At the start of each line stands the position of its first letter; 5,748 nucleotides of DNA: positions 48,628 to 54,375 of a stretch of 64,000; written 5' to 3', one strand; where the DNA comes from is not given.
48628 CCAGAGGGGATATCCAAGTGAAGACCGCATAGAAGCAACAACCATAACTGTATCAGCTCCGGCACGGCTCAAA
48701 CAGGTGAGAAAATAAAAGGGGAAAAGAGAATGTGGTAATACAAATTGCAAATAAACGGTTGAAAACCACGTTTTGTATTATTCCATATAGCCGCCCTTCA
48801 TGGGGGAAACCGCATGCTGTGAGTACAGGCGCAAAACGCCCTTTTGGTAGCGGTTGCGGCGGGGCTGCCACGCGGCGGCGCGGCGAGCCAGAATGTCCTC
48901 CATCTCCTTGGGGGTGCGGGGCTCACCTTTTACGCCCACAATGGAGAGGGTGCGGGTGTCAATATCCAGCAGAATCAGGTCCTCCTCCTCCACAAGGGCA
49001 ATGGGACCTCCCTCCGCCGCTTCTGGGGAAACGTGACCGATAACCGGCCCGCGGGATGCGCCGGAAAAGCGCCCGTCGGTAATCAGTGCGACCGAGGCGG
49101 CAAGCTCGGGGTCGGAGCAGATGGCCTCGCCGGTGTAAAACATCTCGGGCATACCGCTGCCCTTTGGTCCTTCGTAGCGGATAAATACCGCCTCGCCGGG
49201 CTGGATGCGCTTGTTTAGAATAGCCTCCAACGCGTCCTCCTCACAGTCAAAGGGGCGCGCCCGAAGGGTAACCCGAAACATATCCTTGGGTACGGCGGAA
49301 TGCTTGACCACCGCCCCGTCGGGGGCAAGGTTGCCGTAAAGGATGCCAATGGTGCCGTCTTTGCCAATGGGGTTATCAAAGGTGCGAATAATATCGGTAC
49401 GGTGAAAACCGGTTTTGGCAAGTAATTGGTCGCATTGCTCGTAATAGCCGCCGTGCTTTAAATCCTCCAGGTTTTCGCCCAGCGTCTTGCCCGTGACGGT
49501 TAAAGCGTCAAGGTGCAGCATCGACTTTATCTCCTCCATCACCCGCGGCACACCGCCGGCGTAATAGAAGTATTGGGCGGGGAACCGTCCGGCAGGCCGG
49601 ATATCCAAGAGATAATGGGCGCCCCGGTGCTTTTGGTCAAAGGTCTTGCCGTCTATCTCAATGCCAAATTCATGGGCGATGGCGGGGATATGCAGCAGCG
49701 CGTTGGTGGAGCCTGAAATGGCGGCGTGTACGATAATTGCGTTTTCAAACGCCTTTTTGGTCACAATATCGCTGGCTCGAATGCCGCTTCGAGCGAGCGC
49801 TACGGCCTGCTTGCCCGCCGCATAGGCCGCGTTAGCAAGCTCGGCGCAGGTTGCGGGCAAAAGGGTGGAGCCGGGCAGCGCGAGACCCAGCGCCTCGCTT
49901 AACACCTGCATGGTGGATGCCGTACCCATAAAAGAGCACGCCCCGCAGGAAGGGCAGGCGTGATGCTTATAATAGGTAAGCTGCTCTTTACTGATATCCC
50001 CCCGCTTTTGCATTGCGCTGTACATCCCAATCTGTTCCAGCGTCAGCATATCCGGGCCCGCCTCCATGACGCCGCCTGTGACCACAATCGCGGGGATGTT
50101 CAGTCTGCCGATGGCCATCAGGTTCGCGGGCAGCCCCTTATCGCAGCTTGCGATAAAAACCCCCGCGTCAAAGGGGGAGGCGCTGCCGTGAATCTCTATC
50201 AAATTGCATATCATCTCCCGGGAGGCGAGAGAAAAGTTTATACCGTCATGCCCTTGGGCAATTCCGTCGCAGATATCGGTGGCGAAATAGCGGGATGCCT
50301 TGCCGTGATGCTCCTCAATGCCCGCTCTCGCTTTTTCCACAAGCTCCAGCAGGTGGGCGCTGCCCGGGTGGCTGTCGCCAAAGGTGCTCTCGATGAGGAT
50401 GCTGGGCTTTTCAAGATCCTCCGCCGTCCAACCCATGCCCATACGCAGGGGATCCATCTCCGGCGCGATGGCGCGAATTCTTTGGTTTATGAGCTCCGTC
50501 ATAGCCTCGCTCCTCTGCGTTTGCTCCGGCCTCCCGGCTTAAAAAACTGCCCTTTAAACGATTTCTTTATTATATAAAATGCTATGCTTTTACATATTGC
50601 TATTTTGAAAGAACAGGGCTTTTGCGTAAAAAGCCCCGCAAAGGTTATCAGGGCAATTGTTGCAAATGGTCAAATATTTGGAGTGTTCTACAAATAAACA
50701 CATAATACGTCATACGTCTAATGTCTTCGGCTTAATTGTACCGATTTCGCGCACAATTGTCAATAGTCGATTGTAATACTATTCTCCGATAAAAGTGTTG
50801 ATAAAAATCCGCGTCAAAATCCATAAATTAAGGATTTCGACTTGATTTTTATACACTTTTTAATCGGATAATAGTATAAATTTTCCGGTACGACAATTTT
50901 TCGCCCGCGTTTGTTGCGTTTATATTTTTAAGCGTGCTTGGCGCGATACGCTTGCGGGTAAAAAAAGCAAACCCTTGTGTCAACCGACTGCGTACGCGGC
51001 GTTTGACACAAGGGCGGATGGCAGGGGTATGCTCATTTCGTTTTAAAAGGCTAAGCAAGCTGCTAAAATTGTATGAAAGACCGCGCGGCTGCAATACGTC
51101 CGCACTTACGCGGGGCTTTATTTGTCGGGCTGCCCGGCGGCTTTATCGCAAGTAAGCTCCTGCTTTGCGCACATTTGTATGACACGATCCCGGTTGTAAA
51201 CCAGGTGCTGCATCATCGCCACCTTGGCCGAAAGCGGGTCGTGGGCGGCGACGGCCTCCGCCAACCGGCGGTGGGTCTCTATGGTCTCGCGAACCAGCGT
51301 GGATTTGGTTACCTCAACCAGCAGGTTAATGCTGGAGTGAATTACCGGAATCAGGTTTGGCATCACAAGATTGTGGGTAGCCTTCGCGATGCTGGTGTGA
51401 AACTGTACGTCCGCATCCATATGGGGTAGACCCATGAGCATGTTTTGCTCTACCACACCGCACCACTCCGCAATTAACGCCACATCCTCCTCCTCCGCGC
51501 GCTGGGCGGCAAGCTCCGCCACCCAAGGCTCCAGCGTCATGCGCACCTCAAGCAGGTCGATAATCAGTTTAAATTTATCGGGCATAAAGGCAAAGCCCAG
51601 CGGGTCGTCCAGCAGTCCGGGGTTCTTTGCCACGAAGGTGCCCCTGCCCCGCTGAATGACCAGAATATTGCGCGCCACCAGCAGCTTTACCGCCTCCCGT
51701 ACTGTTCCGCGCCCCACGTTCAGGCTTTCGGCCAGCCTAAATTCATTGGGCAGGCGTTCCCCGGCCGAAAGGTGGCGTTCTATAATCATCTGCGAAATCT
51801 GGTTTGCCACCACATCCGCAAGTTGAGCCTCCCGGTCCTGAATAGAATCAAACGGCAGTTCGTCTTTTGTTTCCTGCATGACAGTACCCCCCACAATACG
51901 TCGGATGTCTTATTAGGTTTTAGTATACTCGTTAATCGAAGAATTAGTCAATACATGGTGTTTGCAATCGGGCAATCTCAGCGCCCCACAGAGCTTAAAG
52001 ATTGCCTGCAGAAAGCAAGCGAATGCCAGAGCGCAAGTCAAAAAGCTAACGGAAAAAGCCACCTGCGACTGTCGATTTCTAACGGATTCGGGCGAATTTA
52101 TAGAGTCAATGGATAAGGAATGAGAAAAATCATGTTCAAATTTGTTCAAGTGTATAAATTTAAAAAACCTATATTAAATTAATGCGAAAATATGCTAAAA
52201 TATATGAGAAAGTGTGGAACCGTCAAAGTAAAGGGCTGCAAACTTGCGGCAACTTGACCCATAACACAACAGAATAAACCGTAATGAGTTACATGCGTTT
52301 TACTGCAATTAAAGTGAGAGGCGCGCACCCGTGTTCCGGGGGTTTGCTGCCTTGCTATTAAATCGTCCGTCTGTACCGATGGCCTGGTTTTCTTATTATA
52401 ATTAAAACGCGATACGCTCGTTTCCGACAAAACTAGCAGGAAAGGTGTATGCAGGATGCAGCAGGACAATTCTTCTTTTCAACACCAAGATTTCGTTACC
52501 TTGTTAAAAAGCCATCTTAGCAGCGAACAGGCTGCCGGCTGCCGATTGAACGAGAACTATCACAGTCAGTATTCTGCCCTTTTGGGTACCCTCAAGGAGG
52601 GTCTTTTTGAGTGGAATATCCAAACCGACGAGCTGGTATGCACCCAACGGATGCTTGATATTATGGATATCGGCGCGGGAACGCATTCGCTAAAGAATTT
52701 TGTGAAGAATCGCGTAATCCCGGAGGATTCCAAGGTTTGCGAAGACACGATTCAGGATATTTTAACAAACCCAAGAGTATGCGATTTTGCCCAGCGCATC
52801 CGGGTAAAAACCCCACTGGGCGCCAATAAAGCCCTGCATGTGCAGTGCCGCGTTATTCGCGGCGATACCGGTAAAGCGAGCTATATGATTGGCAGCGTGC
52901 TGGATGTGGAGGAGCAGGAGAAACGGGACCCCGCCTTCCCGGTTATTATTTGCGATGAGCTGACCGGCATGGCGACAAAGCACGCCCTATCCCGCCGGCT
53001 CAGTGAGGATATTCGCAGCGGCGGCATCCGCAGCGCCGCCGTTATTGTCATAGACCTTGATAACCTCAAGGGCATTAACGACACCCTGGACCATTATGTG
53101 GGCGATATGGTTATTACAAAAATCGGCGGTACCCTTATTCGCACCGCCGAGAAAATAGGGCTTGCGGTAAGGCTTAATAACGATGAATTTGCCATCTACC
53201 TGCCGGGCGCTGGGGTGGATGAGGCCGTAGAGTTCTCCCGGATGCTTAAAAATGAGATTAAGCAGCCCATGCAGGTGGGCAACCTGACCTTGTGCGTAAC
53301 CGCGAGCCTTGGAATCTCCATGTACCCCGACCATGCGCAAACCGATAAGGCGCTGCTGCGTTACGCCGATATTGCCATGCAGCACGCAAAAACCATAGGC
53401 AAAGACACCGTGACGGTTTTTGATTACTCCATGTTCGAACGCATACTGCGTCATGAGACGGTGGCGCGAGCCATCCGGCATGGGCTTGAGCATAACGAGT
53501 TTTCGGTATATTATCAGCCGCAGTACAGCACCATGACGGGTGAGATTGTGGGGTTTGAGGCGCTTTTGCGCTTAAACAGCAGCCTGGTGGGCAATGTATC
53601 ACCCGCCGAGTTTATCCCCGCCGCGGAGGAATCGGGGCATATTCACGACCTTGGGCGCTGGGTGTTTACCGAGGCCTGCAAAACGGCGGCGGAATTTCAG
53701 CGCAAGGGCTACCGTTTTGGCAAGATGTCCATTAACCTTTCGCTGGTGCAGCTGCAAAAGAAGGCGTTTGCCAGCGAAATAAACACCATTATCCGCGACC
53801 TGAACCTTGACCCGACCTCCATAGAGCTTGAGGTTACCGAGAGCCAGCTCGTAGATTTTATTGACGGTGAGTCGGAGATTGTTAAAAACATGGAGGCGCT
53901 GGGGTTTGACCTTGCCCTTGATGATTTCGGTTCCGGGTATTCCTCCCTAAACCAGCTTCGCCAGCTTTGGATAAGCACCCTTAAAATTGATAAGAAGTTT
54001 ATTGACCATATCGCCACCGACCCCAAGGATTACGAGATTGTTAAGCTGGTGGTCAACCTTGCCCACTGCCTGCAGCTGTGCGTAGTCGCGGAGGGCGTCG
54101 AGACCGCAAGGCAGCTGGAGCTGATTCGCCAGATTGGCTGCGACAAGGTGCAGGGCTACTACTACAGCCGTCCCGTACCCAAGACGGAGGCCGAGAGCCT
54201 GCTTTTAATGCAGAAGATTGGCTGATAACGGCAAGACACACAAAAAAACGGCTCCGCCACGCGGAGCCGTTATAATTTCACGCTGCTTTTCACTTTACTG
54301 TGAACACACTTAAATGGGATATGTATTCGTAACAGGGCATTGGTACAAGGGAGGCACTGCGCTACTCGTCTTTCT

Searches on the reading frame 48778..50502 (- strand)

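Call 33: search_protein_families(library=pfam, proteins=[window:48778-50502:-], max_evalue=0.00001)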
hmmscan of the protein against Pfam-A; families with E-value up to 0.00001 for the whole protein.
window:48778-50502:- (574 aa): 2 families
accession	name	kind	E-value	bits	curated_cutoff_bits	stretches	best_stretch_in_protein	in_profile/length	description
PF00920.27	ILVD_EDD_N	-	6.6e-107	357.8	27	1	32-344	1-316/316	Dihydroxy-acid/6-phosphogluconate dehydratase N-terminal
PF24877.1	ILV_EDD_C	-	2.2e-59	200.6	27.7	1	370-570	1-190/191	Dihydroxy-acid/6-phosphogluconate dehydratase C-terminal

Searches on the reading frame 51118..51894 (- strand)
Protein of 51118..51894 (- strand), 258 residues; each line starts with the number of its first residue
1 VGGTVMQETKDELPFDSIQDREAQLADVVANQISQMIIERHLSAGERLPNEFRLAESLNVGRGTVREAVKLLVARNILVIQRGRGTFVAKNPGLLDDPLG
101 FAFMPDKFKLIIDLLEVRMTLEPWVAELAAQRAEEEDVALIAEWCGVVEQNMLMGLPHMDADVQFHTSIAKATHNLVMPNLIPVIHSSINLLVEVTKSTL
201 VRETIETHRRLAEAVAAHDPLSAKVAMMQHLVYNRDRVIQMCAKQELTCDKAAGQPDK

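Call 33: search_protein_families(library=pfam, proteins=[window:51118-51894:-], max_evalue=0.00001)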
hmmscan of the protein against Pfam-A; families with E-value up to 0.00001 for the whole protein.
window:51118-51894:- (258 aa): 2 families
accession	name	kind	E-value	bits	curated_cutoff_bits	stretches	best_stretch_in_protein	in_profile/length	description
PF07729.17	FCD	-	7.6e-21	75.2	24.3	1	113-231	1-123/125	FCD domain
PF00392.27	GntR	-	3.3e-18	65.5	27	1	26-88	2-64/64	Bacterial regulatory proteins, gntR family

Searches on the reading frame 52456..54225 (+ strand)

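Call 33: search_protein_families(library=pfam, proteins=[window:52456-54225:+], max_evalue=0.00001)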
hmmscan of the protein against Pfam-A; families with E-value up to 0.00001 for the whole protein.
window:52456-54225:+ (589 aa): 3 families
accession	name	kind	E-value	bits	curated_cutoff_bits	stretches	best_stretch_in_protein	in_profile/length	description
PF00563.25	EAL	-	4.3e-66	223.1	31.3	1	338-573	2-236/236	EAL domain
PF00990.26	GGDEF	-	5.3e-28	98.2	23.8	1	166-317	3-160/161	Diguanylate cyclase, GGDEF domain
PF08447.18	PAS_3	-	8.8e-06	26.3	25.6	0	61-147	3-88/89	PAS fold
